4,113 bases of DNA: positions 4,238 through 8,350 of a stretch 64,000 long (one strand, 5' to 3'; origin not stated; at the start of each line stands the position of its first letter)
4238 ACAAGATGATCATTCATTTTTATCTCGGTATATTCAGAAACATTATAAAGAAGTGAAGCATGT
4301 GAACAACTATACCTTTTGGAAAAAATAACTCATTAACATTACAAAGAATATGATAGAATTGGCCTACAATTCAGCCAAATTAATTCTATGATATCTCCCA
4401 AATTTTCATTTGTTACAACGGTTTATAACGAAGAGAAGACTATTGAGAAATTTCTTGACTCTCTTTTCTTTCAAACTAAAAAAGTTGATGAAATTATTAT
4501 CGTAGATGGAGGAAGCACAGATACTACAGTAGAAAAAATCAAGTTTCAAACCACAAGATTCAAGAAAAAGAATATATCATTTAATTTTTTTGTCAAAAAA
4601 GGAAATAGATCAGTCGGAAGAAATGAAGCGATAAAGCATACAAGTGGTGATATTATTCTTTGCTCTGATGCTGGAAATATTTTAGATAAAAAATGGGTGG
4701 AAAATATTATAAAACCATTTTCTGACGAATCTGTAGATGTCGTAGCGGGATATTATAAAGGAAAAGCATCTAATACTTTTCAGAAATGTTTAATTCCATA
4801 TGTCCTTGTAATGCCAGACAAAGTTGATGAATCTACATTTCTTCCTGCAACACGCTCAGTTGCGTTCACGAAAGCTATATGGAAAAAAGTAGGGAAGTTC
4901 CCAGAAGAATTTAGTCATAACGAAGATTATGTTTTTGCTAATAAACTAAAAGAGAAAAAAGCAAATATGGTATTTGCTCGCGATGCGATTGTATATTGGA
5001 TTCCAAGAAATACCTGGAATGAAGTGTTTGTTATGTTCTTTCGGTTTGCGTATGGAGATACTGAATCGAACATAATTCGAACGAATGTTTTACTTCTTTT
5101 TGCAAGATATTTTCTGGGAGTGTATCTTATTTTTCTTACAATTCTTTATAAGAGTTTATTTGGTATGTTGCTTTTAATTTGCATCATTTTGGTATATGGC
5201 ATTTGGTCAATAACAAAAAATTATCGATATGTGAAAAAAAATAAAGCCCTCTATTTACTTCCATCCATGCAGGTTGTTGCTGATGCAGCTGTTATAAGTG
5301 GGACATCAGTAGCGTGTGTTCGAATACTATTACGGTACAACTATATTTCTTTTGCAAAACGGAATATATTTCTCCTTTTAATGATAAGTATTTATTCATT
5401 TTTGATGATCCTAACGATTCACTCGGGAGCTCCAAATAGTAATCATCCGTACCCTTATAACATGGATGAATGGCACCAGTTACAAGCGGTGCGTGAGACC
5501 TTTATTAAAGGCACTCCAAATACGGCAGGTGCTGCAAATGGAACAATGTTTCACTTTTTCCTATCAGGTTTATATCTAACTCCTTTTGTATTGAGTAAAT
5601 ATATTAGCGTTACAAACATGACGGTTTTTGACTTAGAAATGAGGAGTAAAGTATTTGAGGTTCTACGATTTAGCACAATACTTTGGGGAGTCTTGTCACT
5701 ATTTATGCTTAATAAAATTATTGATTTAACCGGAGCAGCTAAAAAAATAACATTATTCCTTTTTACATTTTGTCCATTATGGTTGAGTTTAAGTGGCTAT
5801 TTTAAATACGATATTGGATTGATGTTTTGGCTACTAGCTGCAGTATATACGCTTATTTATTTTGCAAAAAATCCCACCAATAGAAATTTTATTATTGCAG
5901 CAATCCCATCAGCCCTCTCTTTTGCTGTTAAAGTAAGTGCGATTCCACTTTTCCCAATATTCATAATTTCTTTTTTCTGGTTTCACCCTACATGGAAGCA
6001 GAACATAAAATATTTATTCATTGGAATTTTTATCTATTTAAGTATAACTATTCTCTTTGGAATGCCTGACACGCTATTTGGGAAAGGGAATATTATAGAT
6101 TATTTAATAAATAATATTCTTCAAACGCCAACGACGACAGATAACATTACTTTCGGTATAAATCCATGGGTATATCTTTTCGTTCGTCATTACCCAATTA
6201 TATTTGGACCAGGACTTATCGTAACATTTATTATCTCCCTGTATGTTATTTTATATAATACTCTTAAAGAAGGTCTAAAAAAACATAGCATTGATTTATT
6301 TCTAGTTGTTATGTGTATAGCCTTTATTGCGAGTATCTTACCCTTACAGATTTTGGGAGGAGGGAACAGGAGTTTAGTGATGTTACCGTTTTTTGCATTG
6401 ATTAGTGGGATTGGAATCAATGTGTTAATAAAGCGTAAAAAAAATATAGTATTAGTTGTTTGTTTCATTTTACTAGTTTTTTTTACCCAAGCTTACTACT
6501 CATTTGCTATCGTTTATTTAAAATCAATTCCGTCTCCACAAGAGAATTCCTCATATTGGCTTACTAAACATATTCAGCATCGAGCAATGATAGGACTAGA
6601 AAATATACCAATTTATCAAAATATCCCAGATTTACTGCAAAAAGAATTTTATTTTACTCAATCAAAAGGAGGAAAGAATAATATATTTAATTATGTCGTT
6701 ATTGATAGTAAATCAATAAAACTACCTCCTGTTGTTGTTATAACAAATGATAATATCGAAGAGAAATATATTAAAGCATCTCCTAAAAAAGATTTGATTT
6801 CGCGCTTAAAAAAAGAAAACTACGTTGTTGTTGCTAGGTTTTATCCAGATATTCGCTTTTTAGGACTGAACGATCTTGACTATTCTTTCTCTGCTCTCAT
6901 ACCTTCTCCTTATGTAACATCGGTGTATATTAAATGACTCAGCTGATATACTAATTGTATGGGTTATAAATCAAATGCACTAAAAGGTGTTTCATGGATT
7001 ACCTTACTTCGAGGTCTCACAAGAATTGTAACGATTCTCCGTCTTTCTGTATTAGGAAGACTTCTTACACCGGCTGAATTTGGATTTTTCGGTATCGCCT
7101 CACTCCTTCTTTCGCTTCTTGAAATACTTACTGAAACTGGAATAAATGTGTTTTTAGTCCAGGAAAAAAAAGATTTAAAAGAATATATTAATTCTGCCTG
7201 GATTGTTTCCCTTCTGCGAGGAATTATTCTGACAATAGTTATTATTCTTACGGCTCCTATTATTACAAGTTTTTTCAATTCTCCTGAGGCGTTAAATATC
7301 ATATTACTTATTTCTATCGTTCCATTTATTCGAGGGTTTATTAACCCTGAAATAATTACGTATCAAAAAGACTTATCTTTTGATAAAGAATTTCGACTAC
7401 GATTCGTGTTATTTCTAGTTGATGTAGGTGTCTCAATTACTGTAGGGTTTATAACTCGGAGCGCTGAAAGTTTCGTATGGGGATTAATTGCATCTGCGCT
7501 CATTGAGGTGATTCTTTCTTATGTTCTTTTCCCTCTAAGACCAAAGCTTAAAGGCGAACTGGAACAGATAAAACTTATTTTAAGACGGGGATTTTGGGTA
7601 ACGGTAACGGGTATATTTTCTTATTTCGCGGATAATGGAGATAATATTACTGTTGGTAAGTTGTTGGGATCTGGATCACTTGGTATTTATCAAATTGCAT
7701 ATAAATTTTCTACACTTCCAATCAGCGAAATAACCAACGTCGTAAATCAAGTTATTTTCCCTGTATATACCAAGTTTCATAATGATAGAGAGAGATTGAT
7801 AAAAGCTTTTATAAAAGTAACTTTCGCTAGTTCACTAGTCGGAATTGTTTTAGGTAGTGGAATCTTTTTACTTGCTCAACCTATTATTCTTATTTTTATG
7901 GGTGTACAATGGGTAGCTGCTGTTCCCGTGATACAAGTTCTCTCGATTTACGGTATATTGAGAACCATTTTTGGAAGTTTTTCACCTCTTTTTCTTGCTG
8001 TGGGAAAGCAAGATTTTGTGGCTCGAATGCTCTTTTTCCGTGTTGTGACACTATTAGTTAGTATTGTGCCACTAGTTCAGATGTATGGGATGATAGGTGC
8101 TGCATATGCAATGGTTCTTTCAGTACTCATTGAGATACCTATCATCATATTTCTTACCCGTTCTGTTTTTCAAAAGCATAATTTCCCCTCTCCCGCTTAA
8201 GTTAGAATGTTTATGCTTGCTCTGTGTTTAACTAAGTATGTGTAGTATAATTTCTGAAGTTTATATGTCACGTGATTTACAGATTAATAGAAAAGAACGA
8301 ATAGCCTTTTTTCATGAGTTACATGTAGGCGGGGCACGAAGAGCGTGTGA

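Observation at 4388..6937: Single-polypeptide fusion of a GT2 transferase to a large polytopic membrane domain, first of two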

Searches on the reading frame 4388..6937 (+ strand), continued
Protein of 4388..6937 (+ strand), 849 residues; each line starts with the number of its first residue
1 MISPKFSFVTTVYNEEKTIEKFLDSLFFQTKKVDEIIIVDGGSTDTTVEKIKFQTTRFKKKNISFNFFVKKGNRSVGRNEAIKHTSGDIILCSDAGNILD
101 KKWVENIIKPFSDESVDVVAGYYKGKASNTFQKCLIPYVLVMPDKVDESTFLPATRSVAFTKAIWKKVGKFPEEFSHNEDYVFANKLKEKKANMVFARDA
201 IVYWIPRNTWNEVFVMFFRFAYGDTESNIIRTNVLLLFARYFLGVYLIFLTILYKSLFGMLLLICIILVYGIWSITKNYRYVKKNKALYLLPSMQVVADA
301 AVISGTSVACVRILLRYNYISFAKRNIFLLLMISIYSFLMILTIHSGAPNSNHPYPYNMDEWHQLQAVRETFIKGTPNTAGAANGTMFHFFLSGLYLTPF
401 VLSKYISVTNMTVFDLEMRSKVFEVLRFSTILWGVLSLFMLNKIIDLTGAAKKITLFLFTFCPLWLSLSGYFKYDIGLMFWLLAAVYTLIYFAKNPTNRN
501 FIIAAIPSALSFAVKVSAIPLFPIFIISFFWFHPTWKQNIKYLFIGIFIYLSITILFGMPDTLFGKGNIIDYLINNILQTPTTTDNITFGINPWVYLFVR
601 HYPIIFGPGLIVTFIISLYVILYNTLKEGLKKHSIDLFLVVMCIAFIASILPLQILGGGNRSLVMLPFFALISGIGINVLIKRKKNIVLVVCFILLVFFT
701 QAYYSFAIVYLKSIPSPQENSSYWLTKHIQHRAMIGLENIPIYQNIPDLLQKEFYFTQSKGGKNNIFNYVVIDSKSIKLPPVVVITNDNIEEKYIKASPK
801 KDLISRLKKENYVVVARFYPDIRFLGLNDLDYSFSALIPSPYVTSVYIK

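Call 93: find_encoding_contigs(protein=P0271, flank=6000, max_places=1)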
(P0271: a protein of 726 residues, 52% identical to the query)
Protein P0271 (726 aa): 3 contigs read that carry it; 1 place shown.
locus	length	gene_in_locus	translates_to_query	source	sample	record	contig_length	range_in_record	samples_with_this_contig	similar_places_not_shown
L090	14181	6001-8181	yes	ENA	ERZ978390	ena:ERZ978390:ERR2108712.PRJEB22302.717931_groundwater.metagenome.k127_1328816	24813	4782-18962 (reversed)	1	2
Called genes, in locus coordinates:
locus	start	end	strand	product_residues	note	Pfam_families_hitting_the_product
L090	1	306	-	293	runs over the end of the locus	PF00586:AIRS, PF02769:AIRS_C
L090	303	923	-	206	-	PF02581:TMP-TENI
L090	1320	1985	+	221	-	PF00486:Trans_reg_C (weak)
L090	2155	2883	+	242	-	PF00528:BPD_transp_1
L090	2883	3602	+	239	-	PF00005:ABC_tran, PF13401:AAA_22 (weak), PF13304:AAA_21 (faint)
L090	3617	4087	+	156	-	PF00293:NUDIX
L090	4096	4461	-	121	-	-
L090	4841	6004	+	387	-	PF13439:Glyco_transf_4, PF13579:Glyco_trans_4_4 (faint)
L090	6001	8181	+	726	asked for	PF00535:Glycos_transf_2, PF10111:Glyco_tranf_2_2 (faint), PF13641:Glyco_tranf_2_3, PF01943:Polysacc_synt, PF13440:Polysacc_synt_3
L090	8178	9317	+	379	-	PF13439:Glyco_transf_4 (weak), PF13524:Glyco_trans_1_2, PF00534:Glycos_transf_1, PF13692:Glyco_trans_1_4, PF20706:GT4-conflict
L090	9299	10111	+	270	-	PF00535:Glycos_transf_2, PF10111:Glyco_tranf_2_2, PF13641:Glyco_tranf_2_3 (weak)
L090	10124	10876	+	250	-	PF00535:Glycos_transf_2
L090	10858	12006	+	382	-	PF09594:GT87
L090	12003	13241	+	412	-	PF04932:Wzy_C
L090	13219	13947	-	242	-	PF17936:Big_6 (faint), PF09136:Glucodextran_B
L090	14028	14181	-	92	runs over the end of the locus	PF01541:GIY-YIG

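Call 94: find_encoding_contigs(protein=P0395, flank=6000, max_places=1)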
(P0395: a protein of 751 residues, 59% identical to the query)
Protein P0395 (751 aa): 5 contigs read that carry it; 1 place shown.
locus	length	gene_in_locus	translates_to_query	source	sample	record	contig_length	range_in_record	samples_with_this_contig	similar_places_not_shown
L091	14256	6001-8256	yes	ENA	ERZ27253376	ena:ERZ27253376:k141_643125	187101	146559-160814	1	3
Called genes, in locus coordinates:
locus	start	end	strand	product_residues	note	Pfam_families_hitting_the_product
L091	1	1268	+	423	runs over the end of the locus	-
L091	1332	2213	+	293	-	-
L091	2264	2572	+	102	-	-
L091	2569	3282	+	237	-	-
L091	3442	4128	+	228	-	PF13489:Methyltransf_23, PF02353:CMAS, PF03848:TehB, PF05175:MTS, PF06325:PrmA, PF13847:Methyltransf_31, PF08241:Methyltransf_11, PF08242:Methyltransf_12, +7 more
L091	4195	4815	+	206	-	-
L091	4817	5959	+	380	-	PF13439:Glyco_transf_4, PF13579:Glyco_trans_4_4 (weak), PF00534:Glycos_transf_1 (weak), PF13692:Glyco_trans_1_4 (faint)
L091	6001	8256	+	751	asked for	PF00535:Glycos_transf_2, PF10111:Glyco_tranf_2_2 (weak), PF13641:Glyco_tranf_2_3, PF13506:Glyco_transf_21 (faint), PF01943:Polysacc_synt, PF13440:Polysacc_synt_3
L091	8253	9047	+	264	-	PF01209:Ubie_methyltran, PF02353:CMAS, PF05175:MTS, PF13489:Methyltransf_23, PF08241:Methyltransf_11, PF08242:Methyltransf_12, PF13649:Methyltransf_25, PF13847:Methyltransf_31, +2 more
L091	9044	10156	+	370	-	PF13439:Glyco_transf_4, PF13524:Glyco_trans_1_2, PF00534:Glycos_transf_1, PF13692:Glyco_trans_1_4, PF20706:GT4-conflict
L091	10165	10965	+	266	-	PF00535:Glycos_transf_2, PF13641:Glyco_tranf_2_3, PF10111:Glyco_tranf_2_2 (weak)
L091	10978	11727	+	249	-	PF00535:Glycos_transf_2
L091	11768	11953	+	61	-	-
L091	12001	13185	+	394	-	PF09594:GT87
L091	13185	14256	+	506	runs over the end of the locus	PF02366:PMT (weak), PF13231:PMT_2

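Call 95: find_encoding_contigs(protein=P0398, flank=6000, max_places=1)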
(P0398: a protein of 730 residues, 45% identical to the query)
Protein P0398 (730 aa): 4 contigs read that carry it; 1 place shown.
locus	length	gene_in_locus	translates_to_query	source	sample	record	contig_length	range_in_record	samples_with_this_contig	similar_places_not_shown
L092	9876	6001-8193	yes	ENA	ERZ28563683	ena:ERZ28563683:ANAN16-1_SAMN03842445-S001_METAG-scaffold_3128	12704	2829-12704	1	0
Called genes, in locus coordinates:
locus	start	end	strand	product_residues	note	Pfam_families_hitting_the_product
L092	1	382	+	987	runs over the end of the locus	PF00133:tRNA-synt_1, PF09334:tRNA-synt_1g (faint), PF08264:Anticodon_1, PF19302:DUF5915 (weak)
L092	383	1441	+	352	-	PF01098:FTSW_RODA_SPOVE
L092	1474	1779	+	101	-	PF00829:Ribosomal_L21p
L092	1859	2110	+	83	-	PF01016:Ribosomal_L27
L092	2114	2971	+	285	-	PF02195:ParB_N, PF17762:HTH_ParB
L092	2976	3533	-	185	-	PF10502:Peptidase_S26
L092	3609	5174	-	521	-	PF00478:IMPDH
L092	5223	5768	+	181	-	PF01725:Ham1p_like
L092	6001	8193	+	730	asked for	PF00535:Glycos_transf_2, PF10111:Glyco_tranf_2_2 (faint), PF13641:Glyco_tranf_2_3 (weak), PF01943:Polysacc_synt, PF13440:Polysacc_synt_3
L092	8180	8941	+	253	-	PF00535:Glycos_transf_2, PF13641:Glyco_tranf_2_3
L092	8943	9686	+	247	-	PF00535:Glycos_transf_2, PF13641:Glyco_tranf_2_3 (weak)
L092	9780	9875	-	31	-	?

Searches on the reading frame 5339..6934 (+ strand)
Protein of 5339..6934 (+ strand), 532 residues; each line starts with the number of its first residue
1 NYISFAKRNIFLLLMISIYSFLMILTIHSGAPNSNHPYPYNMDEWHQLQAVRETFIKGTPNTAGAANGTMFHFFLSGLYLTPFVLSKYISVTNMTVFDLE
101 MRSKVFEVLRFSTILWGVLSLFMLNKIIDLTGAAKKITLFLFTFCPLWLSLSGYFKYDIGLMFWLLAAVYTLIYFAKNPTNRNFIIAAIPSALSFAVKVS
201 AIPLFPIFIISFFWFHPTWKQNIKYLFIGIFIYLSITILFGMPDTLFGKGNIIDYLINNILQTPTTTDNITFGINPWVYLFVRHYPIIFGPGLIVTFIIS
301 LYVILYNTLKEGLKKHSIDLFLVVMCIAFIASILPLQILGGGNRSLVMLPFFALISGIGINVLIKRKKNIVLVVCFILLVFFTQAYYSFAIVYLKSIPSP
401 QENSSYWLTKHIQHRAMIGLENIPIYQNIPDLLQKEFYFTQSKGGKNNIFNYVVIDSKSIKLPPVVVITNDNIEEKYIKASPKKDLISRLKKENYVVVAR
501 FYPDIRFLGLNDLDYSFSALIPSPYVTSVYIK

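Call 42: predict_structure(alignment_id=A2)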
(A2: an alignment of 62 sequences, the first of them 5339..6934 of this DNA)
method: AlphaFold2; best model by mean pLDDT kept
length: 532 residues; sequences in the alignment: 62
mean_pLDDT: 92.9   pTM: 0.92
mean pLDDT of the five models: 92.9, 92.6, 92.2, 91.2, 91.0
residues with pLDDT >= 90: 422; 70-90: 103; 50-70: 7; < 50: 0
segments of 3 or more residues with pLDDT < 50: none
pLDDT, mean of each block of 10 residues (from residue 1): 86 98 94 90 91 90 85 93 93 84 93 96 98 98 97 88 98 98 98 94 97 97 97 95 76 72 81 92 94 97 97 96 97 86 91 98 91 96 97 94 97 97 90 94 89 96 97 95 96 98 92 91 95 97
secondary structure, 60 per line:
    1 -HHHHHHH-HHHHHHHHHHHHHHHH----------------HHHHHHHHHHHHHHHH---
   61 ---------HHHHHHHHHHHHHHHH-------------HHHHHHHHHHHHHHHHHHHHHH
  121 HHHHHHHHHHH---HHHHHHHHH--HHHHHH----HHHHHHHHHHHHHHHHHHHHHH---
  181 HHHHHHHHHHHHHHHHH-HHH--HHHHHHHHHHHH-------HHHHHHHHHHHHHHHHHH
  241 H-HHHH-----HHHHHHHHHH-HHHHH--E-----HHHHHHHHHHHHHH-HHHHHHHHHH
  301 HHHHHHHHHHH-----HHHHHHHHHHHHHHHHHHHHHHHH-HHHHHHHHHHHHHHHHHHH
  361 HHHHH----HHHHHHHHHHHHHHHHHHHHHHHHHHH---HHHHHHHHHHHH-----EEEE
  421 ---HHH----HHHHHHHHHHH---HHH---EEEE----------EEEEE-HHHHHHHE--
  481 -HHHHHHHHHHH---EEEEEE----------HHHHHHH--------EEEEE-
elements in order: H2-8 H10-25 H42-57 H70-85 H99-131 H135-143 H146-151 H156-177 H181-197 H204-215 H223-241 H243-246 H252-261 H263-267 H276-289 H291-311 H317-340 H342-365 H370-396 H400-411 E417-420 H431-441 E451-454 E465-469 H471-477 H482-492 E496-501 H512-518 E527-531

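Call 44: fold_search(model_id=the predicted structure, library=pdb)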
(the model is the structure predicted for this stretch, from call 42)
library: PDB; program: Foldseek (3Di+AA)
matches with E <= 10: 244; with E <= 0.001: 19
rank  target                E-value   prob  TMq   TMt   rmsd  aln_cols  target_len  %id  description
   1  9s6t_A                6.8e-08  1.00  0.53  0.57   7.8       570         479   15  Ternary cryo-EM structure of chicken ALG12 with Dol25-PP-GlcNAc2Man7, Dol25-P-Man, and Fab (released 2026-03-18)
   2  9s6u_A                1.6e-05  1.00  0.54  0.53   8.4       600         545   12  Ternary cryo-EM structure of human ALG9 with Dol25-PP-GlcNAc2Man8, Dol25-P-Man and Fab (released 2026-03-18)
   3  9n9j_I                2.7e-05  1.00  0.44  0.35  13.1       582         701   13  Structure of a GRP94 folding intermediate engaged with a CCDC134- and FKBP11-bound secretory translocon (released 2025-11-19)
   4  8pn9_A                3.9e-05  1.00  0.41  0.34  13.3       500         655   14  Structure of human oligosaccharyltransferase OST-A complex bound to NGI-1 (released 2024-05-08)
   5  7oci_F                4.4e-05  1.00  0.46  0.40  13.7       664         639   11  Cryo-EM structure of yeast Ost6p containing oligosaccharyltransferase complex (released 2022-02-16)
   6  8b6l_I                4.6e-05  1.00  0.45  0.37  10.9       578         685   13  Subtomogram average of the human Sec61-TRAP-OSTA-translocon (released 2022-12-07)
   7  6s7o_A                5.5e-05  1.00  0.44  0.37  14.3       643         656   12  Cryo-EM structure of human oligosaccharyltransferase complex OST-A (released 2019-12-18)
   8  6ftg_5                6.8e-05  1.00  0.45  0.39  12.7       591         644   13  Subtomogram average of OST-containing ribosome-translocon complexes from canine rough microsomal membranes (released 2018-03-21)
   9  3waj                  7.1e-05  1.00  0.45  0.32  13.4       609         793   12  Crystal structure of the Archaeoglobus fulgidus oligosaccharyltransferase (O29867_ARCFU) complex with Zn and sulfate (released 2013-10-30)
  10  8age_A                9.7e-05  1.00  0.47  0.40  10.9       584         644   11  Structure of yeast oligosaccharylransferase complex with acceptor peptide bound (released 2022-12-07)
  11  5f15                  9.7e-05  1.00  0.46  0.46   9.8       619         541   10  Crystal Structure of ArnT from Cupriavidus metallidurans bound to Undecaprenyl phosphate (released 2016-02-17)
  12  6gxc_A                1.5e-04  1.00  0.46  0.36   9.8       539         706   12  Bacterial oligosaccharyltransferase PglB in complex with an inhibitory peptide and a reactive lipid-linked oligosaccha (released 2018-11-14)
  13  8agb_A                1.7e-04  1.00  0.47  0.41  14.3       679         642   10  Structure of yeast oligosaccharylransferase complex with lipid-linked oligosaccharide bound (released 2022-12-07)
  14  6s7t_A                1.7e-04  1.00  0.40  0.32  10.3       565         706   11  Cryo-EM structure of human oligosaccharyltransferase complex OST-B (released 2019-12-18)
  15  8agc_A                2.6e-04  1.00  0.42  0.34  10.1       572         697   11  Structure of yeast oligosaccharylransferase complex with lipid-linked oligosaccharide and non-acceptor peptide bound (released 2022-12-07)
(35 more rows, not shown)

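Call 84: search_solved_structures(query=A3, max_evalue=10, show_alignments=5)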
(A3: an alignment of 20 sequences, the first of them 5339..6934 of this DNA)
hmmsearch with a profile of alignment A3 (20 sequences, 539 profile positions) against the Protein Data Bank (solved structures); distinct sequences matched with E-value up to 10: 0.

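Call 85: search_protein_families(library=pfam, alignment_id=A3, max_evalue=0.01)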
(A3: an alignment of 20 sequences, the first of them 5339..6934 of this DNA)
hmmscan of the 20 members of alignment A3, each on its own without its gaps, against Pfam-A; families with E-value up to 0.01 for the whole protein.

A. member 1, window:5339-6934:+ (532 aa): 1 family
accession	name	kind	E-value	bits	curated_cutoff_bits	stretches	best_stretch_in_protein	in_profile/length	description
PF13231.12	PMT_2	-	1.9e-05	25.4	26.1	1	104-234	19-153/160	Dolichyl-phosphate-mannose-protein mannosyltransferase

B. families by the number of members that match (of 20 scanned): 6 families
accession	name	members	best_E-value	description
PF13231.12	PMT_2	19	1.3e-14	Dolichyl-phosphate-mannose-protein mannosyltransferase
PF02366.24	PMT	13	1.3e-09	Dolichyl-phosphate-mannose-protein mannosyltransferase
PF14897.12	EpsG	1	3.9e-06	EpsG family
PF09594.16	GT87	1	1.7e-05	Glycosyltransferase family 87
PF01701.23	PSI_PsaJ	1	0.0031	Photosystem I reaction centre subunit IX / PsaJ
PF11028.14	TMEM260-like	1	0.0039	Protein O-mannosyl-transferase TMEM260-like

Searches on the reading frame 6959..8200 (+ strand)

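Call 6: search_protein_families(library=pfam, proteins=[window:6959-8200:+], max_evalue=0.01)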
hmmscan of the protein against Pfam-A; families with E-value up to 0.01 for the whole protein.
window:6959-8200:+ (413 aa): 2 families
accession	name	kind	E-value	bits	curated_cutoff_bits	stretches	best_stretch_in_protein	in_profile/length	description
PF13440.11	Polysacc_synt_3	-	5.3e-69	233.1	23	1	31-323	1-293/293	Polysaccharide biosynthesis protein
PF01943.22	Polysacc_synt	-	1.1e-27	97.6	28.2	1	8-273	2-273/274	Polysaccharide biosynthesis protein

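Call 7: search_protein_families(library=ncbifam, proteins=[window:6959-8200:+], max_evalue=0.01)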
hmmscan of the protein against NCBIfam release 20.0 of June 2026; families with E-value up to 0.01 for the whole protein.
window:6959-8200:+ (413 aa): 3 families
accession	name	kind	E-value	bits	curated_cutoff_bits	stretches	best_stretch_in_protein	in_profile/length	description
NF007773.0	PRK10459.1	equivalog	2.9e-54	184.9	273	1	3-405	3-408/492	MOP flippase family protein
NF047674.1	TeichurnBiosyTuaB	equivalog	4.3e-46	157.9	580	1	4-391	5-394/469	teichuronic acid biosynthesis protein TuaB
NF058658.1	Oglyco_Wzx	exception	2.1e-32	112.8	720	1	4-404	7-401/478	O-glycosylation flippase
